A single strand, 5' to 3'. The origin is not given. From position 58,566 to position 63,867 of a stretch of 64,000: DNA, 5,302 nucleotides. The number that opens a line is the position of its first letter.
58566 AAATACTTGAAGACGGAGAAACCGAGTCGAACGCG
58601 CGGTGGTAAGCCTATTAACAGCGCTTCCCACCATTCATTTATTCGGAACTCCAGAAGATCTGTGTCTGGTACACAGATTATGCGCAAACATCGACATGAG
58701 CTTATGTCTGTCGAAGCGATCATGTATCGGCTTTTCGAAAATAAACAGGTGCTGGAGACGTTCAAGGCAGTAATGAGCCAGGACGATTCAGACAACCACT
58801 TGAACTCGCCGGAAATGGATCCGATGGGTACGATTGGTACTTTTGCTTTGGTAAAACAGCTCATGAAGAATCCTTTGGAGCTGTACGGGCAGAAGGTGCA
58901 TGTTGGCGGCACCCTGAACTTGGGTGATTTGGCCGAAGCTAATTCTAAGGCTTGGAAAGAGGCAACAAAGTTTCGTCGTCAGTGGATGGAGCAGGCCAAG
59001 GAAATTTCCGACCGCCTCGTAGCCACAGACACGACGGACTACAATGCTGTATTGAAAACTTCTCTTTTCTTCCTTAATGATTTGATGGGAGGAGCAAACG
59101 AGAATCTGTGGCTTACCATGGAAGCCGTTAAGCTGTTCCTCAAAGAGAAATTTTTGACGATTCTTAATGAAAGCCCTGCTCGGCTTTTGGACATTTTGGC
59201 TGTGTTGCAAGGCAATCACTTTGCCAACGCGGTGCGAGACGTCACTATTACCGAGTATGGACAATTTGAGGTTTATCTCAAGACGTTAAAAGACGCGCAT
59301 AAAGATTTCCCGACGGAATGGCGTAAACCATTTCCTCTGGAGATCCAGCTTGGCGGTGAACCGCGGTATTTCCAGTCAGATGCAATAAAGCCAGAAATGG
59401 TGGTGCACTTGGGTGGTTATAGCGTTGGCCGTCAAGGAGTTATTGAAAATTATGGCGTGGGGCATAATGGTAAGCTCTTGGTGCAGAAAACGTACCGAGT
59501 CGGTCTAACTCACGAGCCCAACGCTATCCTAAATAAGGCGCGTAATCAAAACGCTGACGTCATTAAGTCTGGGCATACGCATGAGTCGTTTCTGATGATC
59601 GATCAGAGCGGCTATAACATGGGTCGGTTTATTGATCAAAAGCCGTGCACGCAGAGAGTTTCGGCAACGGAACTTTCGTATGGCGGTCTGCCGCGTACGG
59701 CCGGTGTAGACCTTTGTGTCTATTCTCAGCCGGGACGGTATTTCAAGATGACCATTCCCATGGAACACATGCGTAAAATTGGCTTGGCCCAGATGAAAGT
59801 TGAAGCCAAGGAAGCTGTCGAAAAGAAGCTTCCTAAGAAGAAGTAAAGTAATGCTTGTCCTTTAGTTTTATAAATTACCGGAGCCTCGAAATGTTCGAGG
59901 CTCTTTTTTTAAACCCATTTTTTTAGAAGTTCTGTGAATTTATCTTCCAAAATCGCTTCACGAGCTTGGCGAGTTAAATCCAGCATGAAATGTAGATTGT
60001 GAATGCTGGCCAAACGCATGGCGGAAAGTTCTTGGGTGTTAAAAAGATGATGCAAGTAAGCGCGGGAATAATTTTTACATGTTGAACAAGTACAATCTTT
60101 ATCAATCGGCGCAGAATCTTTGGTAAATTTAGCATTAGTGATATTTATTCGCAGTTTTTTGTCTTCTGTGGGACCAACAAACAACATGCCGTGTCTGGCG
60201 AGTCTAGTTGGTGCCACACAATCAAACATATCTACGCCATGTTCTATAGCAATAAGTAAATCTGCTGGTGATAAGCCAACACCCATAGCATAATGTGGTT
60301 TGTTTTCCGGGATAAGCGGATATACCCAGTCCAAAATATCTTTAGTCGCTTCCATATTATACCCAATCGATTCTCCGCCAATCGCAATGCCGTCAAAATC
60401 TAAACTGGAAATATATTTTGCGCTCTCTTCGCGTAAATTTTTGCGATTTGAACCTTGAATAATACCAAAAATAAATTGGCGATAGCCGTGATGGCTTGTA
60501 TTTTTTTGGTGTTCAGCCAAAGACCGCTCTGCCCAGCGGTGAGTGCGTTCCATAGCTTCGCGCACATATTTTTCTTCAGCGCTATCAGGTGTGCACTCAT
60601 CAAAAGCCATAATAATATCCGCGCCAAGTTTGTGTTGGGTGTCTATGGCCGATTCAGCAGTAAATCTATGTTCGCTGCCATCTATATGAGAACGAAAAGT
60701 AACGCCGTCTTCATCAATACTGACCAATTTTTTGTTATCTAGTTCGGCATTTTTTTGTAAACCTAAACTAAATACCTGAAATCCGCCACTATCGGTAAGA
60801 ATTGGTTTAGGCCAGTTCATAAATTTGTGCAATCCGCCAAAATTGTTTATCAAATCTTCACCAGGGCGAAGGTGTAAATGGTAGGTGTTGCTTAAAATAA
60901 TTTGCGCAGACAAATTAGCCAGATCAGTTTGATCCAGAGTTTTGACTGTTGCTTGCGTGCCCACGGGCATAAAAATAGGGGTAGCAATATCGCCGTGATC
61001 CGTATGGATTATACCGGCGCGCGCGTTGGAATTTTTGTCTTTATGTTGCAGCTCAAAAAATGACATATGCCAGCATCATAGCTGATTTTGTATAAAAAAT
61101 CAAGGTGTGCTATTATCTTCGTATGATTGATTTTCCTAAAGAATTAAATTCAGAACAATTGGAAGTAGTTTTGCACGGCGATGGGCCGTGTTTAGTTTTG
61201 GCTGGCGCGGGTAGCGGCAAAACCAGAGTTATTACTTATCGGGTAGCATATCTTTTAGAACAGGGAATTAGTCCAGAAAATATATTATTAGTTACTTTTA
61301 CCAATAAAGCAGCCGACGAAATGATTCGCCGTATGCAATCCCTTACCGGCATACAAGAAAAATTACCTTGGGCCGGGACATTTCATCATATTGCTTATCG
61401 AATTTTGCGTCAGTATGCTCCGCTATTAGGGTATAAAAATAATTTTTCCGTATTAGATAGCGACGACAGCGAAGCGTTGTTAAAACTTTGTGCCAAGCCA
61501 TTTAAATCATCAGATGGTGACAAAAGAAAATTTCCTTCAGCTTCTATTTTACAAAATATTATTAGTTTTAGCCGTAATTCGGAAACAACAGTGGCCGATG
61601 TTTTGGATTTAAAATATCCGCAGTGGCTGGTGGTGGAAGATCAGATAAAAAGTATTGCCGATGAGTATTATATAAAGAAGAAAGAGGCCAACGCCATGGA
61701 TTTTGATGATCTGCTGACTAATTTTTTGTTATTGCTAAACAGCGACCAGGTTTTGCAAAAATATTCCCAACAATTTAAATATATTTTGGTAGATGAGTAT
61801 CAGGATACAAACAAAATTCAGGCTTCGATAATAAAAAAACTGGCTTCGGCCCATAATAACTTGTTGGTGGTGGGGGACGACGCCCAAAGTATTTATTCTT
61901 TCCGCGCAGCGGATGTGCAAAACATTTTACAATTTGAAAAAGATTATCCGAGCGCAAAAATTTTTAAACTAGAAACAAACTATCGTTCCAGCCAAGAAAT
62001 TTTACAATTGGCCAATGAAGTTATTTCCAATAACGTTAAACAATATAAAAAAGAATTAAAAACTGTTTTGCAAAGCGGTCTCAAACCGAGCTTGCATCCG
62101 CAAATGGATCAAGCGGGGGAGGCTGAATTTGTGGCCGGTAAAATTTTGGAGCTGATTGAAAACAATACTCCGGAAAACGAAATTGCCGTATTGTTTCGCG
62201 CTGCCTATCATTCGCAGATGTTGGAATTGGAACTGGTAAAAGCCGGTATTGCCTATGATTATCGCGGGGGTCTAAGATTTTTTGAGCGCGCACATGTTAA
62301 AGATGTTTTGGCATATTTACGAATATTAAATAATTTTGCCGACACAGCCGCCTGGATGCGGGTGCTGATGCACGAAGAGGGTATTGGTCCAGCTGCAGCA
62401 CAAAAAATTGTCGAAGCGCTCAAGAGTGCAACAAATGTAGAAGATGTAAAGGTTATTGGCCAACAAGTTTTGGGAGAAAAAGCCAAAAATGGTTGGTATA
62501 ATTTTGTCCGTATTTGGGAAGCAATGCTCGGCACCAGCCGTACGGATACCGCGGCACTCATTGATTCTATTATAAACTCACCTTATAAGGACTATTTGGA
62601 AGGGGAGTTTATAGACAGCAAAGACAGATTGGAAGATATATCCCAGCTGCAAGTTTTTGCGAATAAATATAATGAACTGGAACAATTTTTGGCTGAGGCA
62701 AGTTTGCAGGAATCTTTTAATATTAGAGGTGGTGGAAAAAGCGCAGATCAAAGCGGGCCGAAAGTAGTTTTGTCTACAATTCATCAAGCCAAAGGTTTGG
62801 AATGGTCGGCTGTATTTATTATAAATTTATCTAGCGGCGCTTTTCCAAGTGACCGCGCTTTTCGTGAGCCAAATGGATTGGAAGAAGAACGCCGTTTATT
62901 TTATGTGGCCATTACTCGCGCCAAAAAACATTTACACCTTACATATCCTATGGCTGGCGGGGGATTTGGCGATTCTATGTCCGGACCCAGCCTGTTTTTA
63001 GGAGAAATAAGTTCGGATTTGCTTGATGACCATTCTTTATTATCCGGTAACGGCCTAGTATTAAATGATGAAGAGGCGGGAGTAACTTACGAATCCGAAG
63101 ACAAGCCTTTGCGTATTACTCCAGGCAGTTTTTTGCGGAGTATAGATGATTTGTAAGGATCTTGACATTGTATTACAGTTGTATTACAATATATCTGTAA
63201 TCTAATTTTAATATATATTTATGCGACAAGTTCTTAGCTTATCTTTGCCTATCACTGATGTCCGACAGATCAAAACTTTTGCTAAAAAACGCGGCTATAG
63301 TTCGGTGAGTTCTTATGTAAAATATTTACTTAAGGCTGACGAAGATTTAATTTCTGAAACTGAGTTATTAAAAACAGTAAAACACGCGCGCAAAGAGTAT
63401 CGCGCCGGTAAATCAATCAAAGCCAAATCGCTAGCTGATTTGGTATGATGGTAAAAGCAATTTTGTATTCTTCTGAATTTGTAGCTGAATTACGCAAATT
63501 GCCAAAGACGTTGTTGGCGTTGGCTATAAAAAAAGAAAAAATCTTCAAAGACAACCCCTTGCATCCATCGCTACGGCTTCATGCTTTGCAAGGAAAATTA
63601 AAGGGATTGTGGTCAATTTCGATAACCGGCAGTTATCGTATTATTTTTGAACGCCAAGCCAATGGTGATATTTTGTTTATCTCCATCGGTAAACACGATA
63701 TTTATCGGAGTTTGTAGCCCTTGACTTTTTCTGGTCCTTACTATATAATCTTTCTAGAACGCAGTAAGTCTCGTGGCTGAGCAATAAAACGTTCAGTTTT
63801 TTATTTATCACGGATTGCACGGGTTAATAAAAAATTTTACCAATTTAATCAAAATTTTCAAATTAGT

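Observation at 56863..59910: Compositionally foreign 916-aa coiled-coil protein gene with a CAA-repeat leader; possible metallophosphatase-like motifs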

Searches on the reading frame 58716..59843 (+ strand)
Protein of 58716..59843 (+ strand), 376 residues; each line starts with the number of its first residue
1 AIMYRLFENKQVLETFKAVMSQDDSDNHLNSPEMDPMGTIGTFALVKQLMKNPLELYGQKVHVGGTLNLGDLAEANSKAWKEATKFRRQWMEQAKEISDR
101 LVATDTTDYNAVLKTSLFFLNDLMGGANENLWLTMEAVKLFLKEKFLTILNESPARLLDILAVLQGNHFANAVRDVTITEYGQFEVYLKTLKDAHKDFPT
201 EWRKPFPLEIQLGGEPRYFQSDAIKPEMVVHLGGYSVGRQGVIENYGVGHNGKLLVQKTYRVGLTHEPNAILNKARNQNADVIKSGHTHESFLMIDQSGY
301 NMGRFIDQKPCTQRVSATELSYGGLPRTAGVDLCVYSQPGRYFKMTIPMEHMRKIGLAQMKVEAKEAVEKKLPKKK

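Call 25: search_protein_families(library=pfam, proteins=[window:58716-59843:+], max_evalue=10)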
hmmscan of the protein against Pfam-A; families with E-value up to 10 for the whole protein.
window:58716-59843:+ (376 aa): 0 families

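Call 98: search_solved_structures(query=A8, max_evalue=10, show_alignments=2)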
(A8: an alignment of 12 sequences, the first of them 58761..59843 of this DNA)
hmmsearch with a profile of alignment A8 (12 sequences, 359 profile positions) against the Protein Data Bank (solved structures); distinct sequences matched with E-value up to 10: 6.
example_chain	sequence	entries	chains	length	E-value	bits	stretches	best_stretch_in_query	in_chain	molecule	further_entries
8oh7_A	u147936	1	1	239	0.01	18.1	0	100-177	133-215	Designed Armadillo repeat protein with four internal modules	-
7qnp_AAA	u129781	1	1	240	0.01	18.1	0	100-177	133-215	Designed Armadillo Repeat Protein N(A4)M4C(AII)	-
7on8_A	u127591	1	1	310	0.018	17.3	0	270-295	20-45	SAKe6AR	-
6a3k_A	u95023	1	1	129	0.41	12.8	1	58-125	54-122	Cytochrome c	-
6a3l_A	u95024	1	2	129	0.44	12.7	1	58-125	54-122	Cytochrome c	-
8b8a_A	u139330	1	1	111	0.79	11.9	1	93-142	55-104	Phosphoprotein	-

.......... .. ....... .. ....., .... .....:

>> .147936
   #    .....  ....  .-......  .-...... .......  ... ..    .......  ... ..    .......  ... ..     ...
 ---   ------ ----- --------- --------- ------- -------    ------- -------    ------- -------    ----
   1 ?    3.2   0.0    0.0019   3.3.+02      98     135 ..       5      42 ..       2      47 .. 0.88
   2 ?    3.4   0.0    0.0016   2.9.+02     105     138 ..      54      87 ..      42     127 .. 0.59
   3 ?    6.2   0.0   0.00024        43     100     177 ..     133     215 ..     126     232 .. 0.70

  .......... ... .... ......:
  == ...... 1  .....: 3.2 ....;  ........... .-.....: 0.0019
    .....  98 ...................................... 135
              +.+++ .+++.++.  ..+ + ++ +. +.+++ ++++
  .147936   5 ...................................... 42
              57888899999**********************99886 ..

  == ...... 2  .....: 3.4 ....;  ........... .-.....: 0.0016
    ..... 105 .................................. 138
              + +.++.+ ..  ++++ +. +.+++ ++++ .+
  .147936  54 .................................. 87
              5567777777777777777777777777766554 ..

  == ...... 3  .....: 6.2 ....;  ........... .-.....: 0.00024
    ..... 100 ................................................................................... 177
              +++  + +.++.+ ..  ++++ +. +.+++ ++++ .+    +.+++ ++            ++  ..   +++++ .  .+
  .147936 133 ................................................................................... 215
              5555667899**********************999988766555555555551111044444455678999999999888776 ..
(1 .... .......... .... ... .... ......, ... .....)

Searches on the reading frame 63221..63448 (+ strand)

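Call 90: search_protein_families(library=pfam, proteins=[window:63221-63448:+], max_evalue=0.01)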
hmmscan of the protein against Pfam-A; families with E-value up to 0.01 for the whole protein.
window:63221-63448:+ (75 aa): 1 family
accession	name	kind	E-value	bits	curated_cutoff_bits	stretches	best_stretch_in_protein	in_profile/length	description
PF19891.5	DUF6364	-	0.00041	21.2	27.3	1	1-62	1-55/70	Family of unknown function (DUF6364)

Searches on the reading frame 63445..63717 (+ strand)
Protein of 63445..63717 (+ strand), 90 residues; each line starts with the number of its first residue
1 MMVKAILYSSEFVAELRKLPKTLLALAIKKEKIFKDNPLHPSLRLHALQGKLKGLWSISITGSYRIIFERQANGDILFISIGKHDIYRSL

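Call 90: search_protein_families(library=pfam, proteins=[window:63445-63717:+], max_evalue=0.01)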
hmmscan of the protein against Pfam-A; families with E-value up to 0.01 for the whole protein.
window:63445-63717:+ (90 aa): 4 families
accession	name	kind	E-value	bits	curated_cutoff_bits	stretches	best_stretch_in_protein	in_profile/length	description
PF05015.19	HigB-like_toxin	-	2.1e-06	28.5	27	1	35-76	43-83/91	RelE-like toxin of type II toxin-antitoxin system HigB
PF15738.11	YafQ_toxin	-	2e-05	25.2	30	1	30-85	30-84/88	Bacterial toxin of type II toxin-antitoxin system, YafQ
PF05016.21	ParE_toxin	-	0.00011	23.2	23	1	6-84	1-85/89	ParE toxin of type II toxin-antitoxin system, parDE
PF24732.2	ParE_like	-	0.0089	16.4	24.4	1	43-87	23-65/67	ParE-like toxin domain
